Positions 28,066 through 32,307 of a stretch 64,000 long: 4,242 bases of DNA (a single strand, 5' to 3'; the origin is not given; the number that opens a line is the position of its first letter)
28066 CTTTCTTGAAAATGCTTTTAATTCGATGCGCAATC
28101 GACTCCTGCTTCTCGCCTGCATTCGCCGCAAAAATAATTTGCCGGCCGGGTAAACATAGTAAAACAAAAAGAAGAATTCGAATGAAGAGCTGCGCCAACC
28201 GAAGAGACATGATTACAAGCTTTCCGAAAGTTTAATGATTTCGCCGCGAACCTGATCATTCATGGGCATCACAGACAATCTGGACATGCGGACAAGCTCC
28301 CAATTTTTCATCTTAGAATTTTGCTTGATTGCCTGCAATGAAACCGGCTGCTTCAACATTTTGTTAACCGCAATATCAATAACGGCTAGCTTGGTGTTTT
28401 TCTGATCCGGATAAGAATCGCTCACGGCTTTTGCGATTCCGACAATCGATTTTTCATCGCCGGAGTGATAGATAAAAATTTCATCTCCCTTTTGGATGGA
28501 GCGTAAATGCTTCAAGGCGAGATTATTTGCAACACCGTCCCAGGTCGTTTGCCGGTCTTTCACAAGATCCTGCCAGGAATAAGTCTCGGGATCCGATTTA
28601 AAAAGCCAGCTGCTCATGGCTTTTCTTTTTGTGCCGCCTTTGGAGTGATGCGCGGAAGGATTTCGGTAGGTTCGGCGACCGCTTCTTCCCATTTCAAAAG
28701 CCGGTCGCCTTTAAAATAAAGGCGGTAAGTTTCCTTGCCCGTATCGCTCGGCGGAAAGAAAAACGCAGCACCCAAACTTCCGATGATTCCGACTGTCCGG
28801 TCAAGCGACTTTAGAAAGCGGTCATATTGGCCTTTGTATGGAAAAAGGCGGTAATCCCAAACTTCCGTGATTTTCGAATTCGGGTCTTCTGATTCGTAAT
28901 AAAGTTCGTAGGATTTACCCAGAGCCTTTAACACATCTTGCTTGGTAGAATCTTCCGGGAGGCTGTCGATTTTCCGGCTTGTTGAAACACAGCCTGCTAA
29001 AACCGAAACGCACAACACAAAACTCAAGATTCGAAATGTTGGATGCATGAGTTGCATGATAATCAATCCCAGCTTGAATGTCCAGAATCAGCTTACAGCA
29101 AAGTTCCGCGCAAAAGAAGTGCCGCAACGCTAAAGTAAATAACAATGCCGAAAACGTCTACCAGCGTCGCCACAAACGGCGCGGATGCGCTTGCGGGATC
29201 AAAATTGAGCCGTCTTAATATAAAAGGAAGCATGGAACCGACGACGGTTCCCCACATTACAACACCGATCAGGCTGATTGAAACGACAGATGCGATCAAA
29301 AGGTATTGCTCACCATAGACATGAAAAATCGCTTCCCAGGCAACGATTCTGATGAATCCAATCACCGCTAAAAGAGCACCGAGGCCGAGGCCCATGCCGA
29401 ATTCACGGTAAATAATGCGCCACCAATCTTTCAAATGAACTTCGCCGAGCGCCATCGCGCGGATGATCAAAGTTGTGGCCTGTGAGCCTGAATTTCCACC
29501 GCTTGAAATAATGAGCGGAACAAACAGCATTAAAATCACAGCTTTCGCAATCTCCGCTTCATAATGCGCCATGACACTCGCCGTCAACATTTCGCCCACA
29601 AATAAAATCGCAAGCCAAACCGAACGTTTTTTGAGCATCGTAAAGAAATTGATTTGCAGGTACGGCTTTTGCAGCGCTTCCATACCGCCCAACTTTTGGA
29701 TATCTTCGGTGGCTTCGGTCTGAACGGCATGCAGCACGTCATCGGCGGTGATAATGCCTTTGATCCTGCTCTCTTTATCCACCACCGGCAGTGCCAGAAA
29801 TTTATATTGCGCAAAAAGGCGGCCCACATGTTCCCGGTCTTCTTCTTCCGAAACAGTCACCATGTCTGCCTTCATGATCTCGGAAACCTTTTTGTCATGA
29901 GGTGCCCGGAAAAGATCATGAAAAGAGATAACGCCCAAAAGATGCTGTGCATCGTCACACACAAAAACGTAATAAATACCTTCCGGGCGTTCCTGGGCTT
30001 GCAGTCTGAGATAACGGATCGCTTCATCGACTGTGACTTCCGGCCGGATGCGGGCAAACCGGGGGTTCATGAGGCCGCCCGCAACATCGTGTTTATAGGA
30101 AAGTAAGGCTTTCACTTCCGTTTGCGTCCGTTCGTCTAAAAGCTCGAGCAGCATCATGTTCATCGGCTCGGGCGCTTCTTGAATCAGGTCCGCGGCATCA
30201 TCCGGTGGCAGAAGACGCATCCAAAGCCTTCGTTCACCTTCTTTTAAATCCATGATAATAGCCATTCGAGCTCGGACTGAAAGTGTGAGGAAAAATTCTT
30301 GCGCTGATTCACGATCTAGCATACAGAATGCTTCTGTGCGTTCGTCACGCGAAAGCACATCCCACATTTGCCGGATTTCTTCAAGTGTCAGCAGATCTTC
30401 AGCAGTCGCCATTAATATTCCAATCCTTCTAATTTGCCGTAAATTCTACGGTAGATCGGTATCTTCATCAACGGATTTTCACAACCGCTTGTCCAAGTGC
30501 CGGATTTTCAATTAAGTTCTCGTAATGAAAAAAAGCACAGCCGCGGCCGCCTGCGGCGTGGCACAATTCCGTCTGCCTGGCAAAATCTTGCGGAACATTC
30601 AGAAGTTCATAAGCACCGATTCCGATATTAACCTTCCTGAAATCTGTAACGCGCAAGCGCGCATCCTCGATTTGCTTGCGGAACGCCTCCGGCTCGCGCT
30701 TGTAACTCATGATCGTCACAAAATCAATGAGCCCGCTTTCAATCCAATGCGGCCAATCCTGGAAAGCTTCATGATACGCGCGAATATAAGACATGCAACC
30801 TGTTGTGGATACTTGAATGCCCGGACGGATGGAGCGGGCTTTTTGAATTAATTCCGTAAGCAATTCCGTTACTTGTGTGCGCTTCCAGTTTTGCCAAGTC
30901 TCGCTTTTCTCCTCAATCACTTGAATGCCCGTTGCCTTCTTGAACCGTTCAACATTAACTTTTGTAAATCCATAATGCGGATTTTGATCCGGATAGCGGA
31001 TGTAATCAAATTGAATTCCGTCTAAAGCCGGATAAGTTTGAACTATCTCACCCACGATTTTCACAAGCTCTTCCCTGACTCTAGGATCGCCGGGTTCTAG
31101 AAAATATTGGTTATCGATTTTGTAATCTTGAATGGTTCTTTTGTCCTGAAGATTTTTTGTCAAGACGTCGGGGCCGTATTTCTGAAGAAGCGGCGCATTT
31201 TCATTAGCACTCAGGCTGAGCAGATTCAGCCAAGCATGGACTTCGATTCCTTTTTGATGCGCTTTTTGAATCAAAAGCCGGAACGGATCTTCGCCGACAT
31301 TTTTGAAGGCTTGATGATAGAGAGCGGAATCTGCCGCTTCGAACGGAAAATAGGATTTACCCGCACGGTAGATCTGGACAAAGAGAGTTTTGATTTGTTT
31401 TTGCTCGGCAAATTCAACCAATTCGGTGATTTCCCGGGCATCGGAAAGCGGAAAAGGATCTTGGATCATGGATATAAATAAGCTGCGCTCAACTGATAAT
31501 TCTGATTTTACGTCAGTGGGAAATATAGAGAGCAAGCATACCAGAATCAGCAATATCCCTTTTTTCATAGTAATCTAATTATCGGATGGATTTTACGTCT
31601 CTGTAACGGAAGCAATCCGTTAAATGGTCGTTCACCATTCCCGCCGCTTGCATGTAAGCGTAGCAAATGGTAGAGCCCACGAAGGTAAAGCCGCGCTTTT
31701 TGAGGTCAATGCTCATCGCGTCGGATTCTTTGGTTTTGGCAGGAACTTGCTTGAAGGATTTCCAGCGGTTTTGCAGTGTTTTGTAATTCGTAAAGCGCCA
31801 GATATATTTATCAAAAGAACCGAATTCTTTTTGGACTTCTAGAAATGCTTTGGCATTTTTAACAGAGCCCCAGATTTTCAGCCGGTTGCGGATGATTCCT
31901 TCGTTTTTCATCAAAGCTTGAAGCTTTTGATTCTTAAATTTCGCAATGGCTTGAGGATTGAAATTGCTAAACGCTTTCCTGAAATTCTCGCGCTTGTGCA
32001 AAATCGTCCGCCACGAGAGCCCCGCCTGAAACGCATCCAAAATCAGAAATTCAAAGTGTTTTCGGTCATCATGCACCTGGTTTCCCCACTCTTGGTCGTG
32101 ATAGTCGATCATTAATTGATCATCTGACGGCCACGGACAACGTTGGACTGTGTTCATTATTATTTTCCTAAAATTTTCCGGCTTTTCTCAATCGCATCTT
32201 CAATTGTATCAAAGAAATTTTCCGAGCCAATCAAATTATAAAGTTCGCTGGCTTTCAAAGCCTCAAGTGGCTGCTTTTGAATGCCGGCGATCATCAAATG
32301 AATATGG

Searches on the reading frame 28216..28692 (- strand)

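Call 57: search_protein_families(library=pfam, proteins=[window:28216-28692:-], max_evalue=0.00001)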
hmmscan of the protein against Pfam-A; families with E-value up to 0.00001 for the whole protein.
window:28216-28692:- (159 aa): 1 family
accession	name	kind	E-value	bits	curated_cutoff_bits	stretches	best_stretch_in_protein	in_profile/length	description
PF01878.24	EVE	-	2.4e-35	122.1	23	1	28-153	2-143/145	EVE domain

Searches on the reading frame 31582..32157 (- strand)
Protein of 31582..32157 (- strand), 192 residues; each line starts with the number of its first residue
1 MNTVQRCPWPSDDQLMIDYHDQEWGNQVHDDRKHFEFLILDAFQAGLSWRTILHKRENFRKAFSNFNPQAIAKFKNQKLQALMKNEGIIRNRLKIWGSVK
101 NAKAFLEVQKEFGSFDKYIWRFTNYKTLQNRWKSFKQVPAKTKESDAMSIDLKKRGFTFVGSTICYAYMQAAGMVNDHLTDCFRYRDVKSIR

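Call 57: search_protein_families(library=pfam, proteins=[window:31582-32157:-], max_evalue=0.00001)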
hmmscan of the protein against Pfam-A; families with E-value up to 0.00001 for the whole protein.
window:31582-32157:- (192 aa): 1 family
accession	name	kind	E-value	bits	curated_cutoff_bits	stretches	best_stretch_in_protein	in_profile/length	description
PF03352.18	Adenine_glyco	-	1e-81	273.5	25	1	9-184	1-176/177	Methyladenine glycosylase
